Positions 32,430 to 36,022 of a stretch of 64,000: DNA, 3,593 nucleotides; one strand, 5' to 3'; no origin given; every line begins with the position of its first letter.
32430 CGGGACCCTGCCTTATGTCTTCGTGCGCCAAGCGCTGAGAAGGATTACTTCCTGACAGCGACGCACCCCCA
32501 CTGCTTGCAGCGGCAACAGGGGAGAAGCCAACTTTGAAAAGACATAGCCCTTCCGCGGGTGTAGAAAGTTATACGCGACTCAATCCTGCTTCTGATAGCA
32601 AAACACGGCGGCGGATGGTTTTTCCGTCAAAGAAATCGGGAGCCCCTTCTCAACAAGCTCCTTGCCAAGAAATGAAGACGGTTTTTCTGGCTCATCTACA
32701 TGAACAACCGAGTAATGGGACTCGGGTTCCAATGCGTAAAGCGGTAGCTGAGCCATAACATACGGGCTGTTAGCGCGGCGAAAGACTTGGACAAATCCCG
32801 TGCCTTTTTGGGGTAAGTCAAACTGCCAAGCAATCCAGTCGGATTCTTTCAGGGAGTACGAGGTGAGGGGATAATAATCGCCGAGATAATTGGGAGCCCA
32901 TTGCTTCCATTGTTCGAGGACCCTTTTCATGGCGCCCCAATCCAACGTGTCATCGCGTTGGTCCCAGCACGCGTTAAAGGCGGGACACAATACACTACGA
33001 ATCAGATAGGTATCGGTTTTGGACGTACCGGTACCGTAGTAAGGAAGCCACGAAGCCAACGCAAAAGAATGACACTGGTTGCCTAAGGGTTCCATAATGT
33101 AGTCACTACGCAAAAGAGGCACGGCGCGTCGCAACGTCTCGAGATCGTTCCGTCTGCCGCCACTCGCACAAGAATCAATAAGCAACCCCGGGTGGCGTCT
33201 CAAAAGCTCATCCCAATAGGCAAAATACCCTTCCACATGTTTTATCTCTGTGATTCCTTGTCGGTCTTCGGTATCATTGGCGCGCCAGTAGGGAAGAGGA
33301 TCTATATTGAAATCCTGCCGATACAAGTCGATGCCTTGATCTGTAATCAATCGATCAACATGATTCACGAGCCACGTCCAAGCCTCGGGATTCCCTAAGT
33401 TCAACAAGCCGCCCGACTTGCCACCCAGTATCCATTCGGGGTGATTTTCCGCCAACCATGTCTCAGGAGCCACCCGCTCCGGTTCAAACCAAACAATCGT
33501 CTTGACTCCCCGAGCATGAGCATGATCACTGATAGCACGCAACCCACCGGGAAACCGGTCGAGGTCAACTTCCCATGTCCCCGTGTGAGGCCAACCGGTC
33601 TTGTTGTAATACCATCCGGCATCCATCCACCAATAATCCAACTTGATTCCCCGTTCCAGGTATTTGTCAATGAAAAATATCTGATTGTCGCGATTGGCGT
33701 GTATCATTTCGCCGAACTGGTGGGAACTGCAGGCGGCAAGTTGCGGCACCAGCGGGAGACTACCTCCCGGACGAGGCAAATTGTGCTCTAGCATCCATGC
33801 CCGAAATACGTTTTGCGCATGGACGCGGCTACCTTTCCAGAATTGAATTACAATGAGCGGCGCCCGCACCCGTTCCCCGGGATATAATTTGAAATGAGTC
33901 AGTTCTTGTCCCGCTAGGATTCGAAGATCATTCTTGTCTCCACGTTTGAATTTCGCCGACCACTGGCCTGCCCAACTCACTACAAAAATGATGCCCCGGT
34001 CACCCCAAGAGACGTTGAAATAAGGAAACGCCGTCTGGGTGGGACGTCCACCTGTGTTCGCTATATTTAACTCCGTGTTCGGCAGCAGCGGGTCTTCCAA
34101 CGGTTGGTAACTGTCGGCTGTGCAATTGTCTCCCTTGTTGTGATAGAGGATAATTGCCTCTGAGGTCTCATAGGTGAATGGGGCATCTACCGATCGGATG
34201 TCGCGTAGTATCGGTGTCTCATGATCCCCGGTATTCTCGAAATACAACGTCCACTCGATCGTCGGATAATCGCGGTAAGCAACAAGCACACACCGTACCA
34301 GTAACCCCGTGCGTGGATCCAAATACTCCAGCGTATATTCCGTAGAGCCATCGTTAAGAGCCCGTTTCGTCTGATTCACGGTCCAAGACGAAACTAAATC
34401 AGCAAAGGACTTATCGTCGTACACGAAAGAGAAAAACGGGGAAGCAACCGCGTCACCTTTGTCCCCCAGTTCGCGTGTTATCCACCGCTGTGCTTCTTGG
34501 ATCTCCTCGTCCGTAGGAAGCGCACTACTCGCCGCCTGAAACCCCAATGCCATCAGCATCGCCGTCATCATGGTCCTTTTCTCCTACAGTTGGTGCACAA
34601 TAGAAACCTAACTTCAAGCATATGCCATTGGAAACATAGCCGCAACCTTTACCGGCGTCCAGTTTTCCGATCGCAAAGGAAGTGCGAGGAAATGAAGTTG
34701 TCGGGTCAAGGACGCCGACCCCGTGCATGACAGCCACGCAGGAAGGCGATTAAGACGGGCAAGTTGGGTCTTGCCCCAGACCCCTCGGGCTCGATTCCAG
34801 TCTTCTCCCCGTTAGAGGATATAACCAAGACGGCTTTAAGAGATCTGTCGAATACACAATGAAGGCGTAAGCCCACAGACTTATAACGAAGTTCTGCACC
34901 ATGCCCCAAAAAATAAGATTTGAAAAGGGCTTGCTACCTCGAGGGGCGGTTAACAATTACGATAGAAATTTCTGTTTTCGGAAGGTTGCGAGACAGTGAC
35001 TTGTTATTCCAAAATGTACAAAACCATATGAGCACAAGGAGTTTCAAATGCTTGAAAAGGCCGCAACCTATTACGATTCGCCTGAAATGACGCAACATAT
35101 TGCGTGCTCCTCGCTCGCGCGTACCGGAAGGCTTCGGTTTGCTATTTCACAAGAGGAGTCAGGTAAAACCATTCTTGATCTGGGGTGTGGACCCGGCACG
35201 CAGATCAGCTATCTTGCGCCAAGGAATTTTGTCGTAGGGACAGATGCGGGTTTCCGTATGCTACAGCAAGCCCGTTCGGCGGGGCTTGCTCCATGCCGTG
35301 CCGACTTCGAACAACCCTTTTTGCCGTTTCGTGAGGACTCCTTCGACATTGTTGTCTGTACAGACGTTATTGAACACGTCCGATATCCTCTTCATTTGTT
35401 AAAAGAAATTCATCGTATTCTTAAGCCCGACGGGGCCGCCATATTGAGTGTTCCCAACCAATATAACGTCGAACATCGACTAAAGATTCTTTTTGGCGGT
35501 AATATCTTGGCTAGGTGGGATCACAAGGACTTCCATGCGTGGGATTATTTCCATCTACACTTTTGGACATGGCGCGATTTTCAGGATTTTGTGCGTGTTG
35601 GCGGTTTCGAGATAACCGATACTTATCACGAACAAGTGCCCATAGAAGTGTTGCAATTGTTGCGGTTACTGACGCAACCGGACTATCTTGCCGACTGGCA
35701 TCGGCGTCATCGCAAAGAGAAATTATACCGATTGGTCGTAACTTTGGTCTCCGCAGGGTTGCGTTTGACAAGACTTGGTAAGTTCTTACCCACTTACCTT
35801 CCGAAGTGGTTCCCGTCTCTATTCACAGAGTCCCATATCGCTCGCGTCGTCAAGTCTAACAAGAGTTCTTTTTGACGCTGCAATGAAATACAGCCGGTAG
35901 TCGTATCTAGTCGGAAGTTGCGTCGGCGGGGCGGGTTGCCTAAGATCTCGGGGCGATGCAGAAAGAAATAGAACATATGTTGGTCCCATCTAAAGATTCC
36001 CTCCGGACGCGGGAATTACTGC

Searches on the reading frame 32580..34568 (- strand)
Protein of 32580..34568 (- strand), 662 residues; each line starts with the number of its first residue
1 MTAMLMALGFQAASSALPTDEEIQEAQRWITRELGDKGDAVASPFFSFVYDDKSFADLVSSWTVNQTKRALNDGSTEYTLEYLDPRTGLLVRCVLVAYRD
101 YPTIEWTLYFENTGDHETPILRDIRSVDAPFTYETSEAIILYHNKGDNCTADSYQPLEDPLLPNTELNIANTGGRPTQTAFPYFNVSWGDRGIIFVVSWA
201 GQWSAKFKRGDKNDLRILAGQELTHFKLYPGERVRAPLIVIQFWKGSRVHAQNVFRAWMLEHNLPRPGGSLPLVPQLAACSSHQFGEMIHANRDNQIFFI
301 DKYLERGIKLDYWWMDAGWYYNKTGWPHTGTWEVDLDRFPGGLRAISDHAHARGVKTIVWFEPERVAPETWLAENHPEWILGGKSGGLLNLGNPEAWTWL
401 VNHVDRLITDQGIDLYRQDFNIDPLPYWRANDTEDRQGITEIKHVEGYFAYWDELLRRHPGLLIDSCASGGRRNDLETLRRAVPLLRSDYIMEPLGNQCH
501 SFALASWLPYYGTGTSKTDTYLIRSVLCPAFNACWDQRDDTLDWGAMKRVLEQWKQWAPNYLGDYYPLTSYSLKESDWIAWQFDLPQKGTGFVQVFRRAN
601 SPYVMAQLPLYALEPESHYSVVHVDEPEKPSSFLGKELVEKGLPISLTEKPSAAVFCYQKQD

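Call 40: search_protein_families(library=pfam, proteins=[window:32580-34568:-], max_evalue=0.0001)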
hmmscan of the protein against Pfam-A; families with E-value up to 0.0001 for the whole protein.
window:32580-34568:- (662 aa): 2 families
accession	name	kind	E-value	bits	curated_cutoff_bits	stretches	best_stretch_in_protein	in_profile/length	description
PF02065.24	Melibiase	-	8e-25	88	27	1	294-483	58-254/347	Melibiase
PF01055.32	Glyco_hydro_31_2nd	-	7e-09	35.9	23.5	1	291-421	19-157/328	Glycosyl hydrolases family 31 TIM-barrel domain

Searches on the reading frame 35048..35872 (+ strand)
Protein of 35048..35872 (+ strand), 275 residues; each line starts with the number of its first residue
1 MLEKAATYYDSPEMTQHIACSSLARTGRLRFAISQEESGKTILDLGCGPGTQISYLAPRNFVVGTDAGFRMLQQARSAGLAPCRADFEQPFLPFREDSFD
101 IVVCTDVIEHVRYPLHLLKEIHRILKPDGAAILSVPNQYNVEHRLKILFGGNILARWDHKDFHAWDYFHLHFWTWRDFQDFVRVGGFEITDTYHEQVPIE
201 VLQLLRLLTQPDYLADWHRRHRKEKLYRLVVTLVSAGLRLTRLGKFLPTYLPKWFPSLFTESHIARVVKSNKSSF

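Call 41: search_protein_families(library=pfam, proteins=[window:35048-35872:+], max_evalue=0.0001)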
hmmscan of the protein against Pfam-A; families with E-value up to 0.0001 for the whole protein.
window:35048-35872:+ (275 aa): 8 families
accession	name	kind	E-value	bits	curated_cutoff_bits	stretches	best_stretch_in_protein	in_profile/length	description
PF08241.18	Methyltransf_11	-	1.5e-20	74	21.2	1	43-132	1-94/95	Methyltransferase domain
PF13489.12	Methyltransf_23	-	1.6e-19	70.7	27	1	28-190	13-162/164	Methyltransferase domain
PF13649.12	Methyltransf_25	-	3.5e-16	60.1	27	1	42-129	1-97/97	Methyltransferase domain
PF07021.18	MetW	-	5.7e-16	59.2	21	1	38-191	13-164/193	Methionine biosynthesis protein MetW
PF13847.12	Methyltransf_31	-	5.2e-14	52.6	27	1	37-141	2-118/145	Methyltransferase domain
PF08242.18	Methyltransf_12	-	1.7e-13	51.6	30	1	43-129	1-96/98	Methyltransferase domain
PF03141.22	Methyltransf_29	-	1.6e-06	27.4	23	1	33-140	112-224/506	Putative S-adenosyl-L-methionine-dependent methyltransferase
PF05219.18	DREV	-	4.3e-05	23.2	26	1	35-136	91-191/265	DREV methyltransferase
